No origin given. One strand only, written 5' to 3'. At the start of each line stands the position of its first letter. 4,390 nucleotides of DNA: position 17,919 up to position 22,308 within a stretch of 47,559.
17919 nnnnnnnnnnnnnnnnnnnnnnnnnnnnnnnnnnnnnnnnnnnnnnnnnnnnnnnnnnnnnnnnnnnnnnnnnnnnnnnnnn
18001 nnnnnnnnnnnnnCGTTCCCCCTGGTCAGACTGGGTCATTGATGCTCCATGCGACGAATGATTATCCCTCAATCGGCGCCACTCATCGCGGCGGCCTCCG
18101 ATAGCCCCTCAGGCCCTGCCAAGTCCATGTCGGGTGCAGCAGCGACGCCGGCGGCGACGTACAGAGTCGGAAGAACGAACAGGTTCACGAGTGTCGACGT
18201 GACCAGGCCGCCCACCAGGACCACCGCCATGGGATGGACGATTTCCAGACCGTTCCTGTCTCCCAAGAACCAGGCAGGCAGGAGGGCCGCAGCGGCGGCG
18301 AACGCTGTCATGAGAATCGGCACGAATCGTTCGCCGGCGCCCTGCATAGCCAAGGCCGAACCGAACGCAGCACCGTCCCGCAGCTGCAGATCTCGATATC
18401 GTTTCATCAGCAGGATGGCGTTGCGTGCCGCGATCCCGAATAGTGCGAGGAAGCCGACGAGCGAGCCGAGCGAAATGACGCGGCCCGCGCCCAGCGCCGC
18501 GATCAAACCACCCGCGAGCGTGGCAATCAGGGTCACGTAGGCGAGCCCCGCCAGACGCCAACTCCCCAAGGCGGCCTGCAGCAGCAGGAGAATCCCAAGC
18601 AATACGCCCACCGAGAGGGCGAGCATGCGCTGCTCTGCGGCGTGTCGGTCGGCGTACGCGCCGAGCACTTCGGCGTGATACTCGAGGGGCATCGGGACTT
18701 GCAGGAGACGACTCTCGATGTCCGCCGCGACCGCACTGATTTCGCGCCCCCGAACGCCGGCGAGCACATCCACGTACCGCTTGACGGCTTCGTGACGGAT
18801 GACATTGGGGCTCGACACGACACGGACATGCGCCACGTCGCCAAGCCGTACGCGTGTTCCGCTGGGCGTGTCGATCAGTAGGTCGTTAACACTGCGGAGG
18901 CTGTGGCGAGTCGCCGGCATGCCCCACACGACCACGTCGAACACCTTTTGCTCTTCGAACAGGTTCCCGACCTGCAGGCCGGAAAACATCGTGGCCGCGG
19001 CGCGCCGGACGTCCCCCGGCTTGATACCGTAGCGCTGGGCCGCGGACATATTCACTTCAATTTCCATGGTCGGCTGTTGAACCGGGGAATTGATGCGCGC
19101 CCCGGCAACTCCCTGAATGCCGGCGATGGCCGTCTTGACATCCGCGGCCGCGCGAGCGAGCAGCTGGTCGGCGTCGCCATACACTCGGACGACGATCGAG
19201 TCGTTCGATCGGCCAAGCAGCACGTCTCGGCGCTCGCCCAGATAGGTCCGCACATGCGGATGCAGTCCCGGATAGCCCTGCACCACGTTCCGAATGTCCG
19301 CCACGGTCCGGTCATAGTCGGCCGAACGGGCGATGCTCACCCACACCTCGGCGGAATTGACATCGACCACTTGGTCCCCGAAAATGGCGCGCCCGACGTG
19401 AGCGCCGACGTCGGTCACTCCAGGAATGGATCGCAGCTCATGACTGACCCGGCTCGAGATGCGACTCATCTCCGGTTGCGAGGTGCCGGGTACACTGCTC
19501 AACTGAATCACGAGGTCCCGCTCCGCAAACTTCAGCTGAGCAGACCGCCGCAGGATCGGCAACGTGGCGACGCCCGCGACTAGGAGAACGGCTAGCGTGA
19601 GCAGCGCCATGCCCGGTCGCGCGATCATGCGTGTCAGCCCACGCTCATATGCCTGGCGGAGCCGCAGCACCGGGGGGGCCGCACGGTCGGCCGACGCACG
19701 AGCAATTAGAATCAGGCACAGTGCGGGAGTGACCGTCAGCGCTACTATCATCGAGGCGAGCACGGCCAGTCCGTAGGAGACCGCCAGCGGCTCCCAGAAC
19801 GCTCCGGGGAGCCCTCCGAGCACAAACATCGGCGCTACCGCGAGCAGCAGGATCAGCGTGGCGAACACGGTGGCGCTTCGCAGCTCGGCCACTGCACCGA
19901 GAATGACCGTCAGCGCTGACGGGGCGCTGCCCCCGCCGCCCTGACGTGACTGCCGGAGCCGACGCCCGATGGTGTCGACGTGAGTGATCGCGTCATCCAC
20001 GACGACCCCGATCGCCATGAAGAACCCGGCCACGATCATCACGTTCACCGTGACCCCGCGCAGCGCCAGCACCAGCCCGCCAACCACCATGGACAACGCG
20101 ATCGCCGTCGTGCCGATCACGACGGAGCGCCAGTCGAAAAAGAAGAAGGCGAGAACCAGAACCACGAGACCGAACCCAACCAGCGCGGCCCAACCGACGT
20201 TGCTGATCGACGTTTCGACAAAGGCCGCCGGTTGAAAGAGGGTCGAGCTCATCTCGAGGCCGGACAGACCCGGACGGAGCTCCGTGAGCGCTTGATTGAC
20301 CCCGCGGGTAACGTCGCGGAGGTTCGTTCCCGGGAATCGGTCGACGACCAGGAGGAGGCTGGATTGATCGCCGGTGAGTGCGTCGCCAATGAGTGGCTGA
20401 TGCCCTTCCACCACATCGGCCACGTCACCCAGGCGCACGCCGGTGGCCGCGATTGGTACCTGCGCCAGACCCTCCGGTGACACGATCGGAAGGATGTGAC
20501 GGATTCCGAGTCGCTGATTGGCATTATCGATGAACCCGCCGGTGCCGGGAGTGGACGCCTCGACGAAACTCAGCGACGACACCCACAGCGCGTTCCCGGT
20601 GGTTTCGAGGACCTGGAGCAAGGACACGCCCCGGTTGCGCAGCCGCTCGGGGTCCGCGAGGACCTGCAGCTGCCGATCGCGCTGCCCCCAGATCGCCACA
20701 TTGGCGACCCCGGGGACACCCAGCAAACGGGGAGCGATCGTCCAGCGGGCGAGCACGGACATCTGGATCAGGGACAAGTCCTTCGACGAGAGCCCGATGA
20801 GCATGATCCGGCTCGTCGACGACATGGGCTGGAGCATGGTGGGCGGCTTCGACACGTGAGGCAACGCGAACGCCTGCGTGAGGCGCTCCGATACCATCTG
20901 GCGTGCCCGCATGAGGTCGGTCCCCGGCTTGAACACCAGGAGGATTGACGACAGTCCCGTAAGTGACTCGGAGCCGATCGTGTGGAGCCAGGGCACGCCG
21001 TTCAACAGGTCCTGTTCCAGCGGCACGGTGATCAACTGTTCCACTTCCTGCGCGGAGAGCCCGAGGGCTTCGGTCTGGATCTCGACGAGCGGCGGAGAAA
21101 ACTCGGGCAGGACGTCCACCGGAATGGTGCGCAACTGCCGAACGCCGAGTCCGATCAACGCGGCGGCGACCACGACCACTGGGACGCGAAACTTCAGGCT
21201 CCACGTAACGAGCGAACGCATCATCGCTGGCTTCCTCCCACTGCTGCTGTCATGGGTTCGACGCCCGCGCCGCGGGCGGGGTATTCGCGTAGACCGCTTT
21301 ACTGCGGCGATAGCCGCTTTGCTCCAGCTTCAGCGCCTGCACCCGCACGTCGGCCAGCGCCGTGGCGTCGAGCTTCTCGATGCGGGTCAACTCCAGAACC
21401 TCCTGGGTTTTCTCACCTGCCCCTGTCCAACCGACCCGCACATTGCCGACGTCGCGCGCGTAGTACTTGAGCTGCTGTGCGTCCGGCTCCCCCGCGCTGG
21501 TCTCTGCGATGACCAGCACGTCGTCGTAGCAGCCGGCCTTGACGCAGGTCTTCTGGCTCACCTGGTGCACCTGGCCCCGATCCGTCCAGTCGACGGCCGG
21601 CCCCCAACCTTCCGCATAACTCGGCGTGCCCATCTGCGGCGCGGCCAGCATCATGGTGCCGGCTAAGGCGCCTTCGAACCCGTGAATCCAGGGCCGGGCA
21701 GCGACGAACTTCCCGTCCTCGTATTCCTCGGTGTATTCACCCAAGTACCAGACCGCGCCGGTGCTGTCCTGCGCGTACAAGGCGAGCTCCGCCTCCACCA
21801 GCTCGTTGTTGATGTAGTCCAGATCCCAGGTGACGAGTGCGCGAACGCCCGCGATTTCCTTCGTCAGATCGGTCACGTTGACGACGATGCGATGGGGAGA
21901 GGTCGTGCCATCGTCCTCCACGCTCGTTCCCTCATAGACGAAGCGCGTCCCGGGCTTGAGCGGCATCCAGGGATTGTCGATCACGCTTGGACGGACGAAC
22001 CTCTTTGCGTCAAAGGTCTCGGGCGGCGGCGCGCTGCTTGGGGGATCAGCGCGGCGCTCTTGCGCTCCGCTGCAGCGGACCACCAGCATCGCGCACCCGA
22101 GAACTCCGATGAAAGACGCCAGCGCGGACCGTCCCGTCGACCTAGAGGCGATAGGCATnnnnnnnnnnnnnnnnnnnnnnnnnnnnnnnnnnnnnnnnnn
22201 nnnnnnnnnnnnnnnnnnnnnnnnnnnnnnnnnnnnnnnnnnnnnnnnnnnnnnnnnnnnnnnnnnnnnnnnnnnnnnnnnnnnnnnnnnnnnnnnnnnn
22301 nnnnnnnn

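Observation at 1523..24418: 22.9-kb co-directional transport supercluster: two paralogous 'beta-barrel / RND-II / mini-lipoprotein / RND-I' modules flanking a four-module ABC-2 exporter, with no TolC and no full-length adaptor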

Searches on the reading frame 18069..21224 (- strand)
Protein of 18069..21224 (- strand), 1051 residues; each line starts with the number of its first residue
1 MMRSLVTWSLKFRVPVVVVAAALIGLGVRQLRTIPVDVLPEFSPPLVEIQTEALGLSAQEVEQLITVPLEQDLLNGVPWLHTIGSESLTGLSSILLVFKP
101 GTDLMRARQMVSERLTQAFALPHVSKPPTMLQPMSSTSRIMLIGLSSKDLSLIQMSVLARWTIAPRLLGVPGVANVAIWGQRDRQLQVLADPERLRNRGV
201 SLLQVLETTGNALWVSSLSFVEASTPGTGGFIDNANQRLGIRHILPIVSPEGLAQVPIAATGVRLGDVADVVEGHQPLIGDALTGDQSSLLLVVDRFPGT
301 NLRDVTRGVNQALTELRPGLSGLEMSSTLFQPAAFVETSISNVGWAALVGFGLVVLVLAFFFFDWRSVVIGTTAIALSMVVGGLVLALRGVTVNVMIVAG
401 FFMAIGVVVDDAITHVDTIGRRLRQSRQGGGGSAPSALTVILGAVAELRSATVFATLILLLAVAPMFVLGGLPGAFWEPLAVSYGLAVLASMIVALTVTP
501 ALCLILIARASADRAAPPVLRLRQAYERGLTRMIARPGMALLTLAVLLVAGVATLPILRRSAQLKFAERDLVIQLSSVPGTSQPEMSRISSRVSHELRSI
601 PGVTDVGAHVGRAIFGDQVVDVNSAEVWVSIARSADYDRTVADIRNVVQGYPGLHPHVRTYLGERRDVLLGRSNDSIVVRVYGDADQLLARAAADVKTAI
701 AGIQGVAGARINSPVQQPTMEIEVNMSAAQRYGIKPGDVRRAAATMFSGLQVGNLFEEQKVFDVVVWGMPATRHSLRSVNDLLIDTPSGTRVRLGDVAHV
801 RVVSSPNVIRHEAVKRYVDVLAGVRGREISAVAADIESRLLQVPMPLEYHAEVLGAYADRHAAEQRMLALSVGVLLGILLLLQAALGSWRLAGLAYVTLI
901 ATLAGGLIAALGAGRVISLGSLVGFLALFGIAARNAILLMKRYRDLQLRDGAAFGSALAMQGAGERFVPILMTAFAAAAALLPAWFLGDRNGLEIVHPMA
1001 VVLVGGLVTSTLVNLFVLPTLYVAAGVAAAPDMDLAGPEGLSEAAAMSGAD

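Call 3: search_protein_families(library=pfam, proteins=[window:18069-21224:-], max_evalue=0.01)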
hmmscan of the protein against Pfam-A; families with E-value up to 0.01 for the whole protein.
window:18069-21224:- (1051 aa): 2 families
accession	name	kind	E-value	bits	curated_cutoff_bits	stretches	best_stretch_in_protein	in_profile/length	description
PF00873.25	ACR_tran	-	2.8e-170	568.7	28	1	8-1024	4-1019/1021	AcrB/AcrD/AcrF family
PF02355.23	SecD_SecF_C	-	0.00056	19.8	20.5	1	339-483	28-163/189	Protein export membrane protein SecD/SecF, C-terminal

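Call 17: search_protein_families(library=ncbifam, proteins=[window:18069-21224:-], max_evalue=0.01)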
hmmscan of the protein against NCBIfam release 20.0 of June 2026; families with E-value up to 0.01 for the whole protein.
window:18069-21224:- (1051 aa): 13 families
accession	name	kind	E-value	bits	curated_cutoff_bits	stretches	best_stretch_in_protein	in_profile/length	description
TIGR00914.1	2A0601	subfamily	3.6e-127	425.6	701.45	1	1-1023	1-1033/1051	CusA/CzcA family heavy metal efflux RND transporter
NF033617.1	RND_permease_2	subfamily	7.3e-114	381.7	1250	1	14-1023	9-1005/1009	multidrug efflux RND transporter permease subunit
NF000282.2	RND_permease_1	subfamily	3.3e-86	290.2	1250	1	17-1024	12-1026/1029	multidrug efflux RND transporter permease subunit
TIGR00915.1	2A0602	subfamily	3.9e-68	230.3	940.35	2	17-512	13-502/1050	efflux RND transporter permease subunit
NF007905.0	PRK10614.1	equivalog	3.1e-58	197.3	1774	1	14-1023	12-1006/1025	multidrug efflux RND transporter permease subunit MdtC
NF007798.0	PRK10503.1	equivalog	4.1e-51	173.6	1584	1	18-1023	25-1020/1040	MdtB/MuxB family multidrug efflux RND transporter permease subunit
NF007131.0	PRK09577.1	equivalog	1.3e-46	158.9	1768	1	18-1026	14-1023/1045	multidrug efflux RND transporter permease subunit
NF007133.0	PRK09579.1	equivalog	9.5e-46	155.9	1763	2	15-580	13-566/1017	multidrug efflux RND transporter permease subunit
NF007842.1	PRK10555.1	equivalog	1.3e-44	152.4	1854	1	18-1023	14-1024/1036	multidrug efflux RND transporter permease AcrD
NF000037.1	RND_perm_OqxB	exception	7.7e-44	149.8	2200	2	25-518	23-510/1050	multidrug efflux RND transporter permease subunit OqxB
NF011706.2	PRK15127.1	equivalog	1.4e-38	132.5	2150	2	18-507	14-497/1049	multidrug efflux RND transporter permease subunit AcrB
TIGR00916.1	2A0604s01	subfamily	7.9e-07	28.9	148.6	1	342-495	88-230/231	SecD/SecF family protein translocase subunit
TIGR00966.2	transloc_SecF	equivalog_domain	0.00018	21.1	160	1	339-471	121-247/279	protein translocase subunit SecF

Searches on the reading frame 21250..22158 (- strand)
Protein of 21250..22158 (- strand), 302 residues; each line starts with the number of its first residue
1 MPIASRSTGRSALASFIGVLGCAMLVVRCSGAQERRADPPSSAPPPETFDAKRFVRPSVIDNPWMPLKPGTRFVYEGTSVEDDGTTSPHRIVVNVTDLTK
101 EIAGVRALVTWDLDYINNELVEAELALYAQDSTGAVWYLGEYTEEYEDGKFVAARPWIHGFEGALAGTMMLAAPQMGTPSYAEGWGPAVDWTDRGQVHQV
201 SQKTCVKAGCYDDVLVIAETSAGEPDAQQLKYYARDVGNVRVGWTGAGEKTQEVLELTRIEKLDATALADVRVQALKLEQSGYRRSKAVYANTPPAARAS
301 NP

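Call 3: search_protein_families(library=pfam, proteins=[window:21250-22158:-], max_evalue=0.01)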
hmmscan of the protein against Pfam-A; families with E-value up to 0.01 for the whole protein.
window:21250-22158:- (302 aa): 0 families

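Call 17: search_protein_families(library=ncbifam, proteins=[window:21250-22158:-], max_evalue=0.01)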
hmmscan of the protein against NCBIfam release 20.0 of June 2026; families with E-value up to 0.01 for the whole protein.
window:21250-22158:- (302 aa): 0 families

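Call 33: find_homologous_proteins(query=window:21250-22158:-, max_evalue=0.001)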
Query window:21250-22158:- (302 aa): 2666 proteins with E <= 0.001 among 5333 candidates; the best 120 are listed.
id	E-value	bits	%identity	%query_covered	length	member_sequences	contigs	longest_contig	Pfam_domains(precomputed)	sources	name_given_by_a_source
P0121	1.2e-200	683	100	100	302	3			-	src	-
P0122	1.3e-175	601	86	100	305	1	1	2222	-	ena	-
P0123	1.3e-167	575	59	83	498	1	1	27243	-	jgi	jgi:uncharacterized protein YbaA (DUF1428 family)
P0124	8.4e-164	562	55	82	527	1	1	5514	-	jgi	jgi:hypothetical protein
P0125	7.0e-162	556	55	85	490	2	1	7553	-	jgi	-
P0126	9.6e-162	555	59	87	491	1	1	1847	-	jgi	-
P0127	2.2e-155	534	53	86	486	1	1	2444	-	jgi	jgi:hypothetical protein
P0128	3.0e-155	534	52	86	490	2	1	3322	-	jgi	jgi:hypothetical protein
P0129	2.2e-154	531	53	85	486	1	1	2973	-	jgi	-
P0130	1.0e-146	506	55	83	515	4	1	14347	-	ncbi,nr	ncbi:MAG TPA: hypothetical protein VLE70_22510, partial [Anaerolineae bacterium]|nr:hypothetical pro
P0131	6.5e-146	503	57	86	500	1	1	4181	-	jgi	jgi:hypothetical protein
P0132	5.1e-143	494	55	82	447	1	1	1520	-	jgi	jgi:hypothetical protein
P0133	1.5e-138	479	54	82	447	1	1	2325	-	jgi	jgi:hypothetical protein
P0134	9.1e-138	477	73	99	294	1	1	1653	-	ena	-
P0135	1.9e-135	469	77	90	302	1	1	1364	-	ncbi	-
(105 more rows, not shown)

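Call 41: predict_structure(alignment_id=A2)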
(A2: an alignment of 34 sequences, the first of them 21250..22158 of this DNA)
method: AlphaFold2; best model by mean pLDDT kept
length: 302 residues; sequences in the alignment: 34
mean_pLDDT: 79.4   pTM: 0.78
mean pLDDT of the five models: 79.4, 79.2, 78.0, 77.4, 69.8
residues with pLDDT >= 90: 130; 70-90: 94; 50-70: 29; < 50: 49
segments of 3 or more residues with pLDDT < 50: 3-6, 8-40, 186-193
pLDDT, mean of each block of 10 residues (from residue 1): 41 42 39 40 60 89 94 97 93 97 91 97 94 90 87 77 68 85 50 69 93 90 78 94 80 93 98 96 81 84 49
secondary structure, 60 per line:
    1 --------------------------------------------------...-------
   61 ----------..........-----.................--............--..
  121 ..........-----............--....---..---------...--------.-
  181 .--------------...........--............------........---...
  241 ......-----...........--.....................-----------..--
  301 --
elements in order: E71-80 E86-102 E105-116 E119-130 E136-147 E150-153 E168-170 E196-206 E209-220 E227-234 E238-246 E252-262 H265-285

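Call 45: fold_search(model_id=the predicted structure, library=pdb)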
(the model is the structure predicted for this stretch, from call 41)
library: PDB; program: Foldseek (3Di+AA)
matches with E <= 10: 997; with E <= 0.001: 12
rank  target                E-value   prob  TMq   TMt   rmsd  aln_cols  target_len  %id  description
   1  3fzx                  8.5e-07  1.00  0.35  0.48  13.0       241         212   12  CRYSTAL STRUCTURE OF A PUTATIVE EXPORTED PROTEIN WITH YMCC-LIKE FOLD (BF2203) FROM BACTEROIDES FRAGILIS NCTC 9343 AT 2.2 (released 2009-02-03)
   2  4fvs_E                5.3e-06  1.00  0.35  0.47  11.7       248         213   11  Crystal structure of a putative lipoprotein (BDI_3050) from Parabacteroides distasonis ATCC 8503 at 2.70 A resolution (released 2012-07-25)
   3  4fvs_A                6.2e-06  1.00  0.36  0.49  11.5       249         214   10  Crystal structure of a putative lipoprotein (BDI_3050) from Parabacteroides distasonis ATCC 8503 at 2.70 A resolution (released 2012-07-25)
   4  2zf4_B                7.0e-05  1.00  0.24  0.35  10.1       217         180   10  Crystal Structure of VioE complexed with phenylpyruvic acid (released 2008-01-01)
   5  6ntr_A                1.1e-04  1.00  0.35  0.42  10.5       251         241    9  Crystal Structure of Beta-barrel-like Protein of Domain of Unknown Function DUF1849 from Brucella abortus (released 2019-02-13)
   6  6ntr_D                1.4e-04  1.00  0.30  0.36  12.4       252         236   10  Crystal Structure of Beta-barrel-like Protein of Domain of Unknown Function DUF1849 from Brucella abortus (released 2019-02-13)
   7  6ntr_C                1.8e-04  1.00  0.36  0.43  10.7       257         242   10  Crystal Structure of Beta-barrel-like Protein of Domain of Unknown Function DUF1849 from Brucella abortus (released 2019-02-13)
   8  2zf4_A                2.2e-04  1.00  0.25  0.36  10.4       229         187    9  Crystal Structure of VioE complexed with phenylpyruvic acid (released 2008-01-01)
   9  9tp6_B                2.2e-04  1.00  0.29  0.34  11.8       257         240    9  Structure of LolA3 from Porphyromonas gingivalis (released 2026-02-18)
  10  2zf3_D                3.4e-04  0.99  0.21  0.31  10.3       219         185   10  Crystal Structure of VioE (released 2008-01-01)
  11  2zf3_A                3.8e-04  1.00  0.23  0.34  10.0       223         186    9  Crystal Structure of VioE (released 2008-01-01)
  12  2zf4_F                4.6e-04  0.99  0.21  0.31  11.1       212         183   10  Crystal Structure of VioE complexed with phenylpyruvic acid (released 2008-01-01)
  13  8i34_B                1.6e-03  1.00  0.29  0.46  11.5       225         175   11  The crystal structure of EPD-BCP1 from a marine sponge (released 2023-08-16)
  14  2zpc                  2.1e-03  0.99  0.22  0.32  10.6       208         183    8  Crystal structure of the R43L mutant of LolA in the closed form (released 2008-08-05)
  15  9tp6_A                2.2e-03  0.99  0.29  0.35  12.0       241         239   10  Structure of LolA3 from Porphyromonas gingivalis (released 2026-02-18)
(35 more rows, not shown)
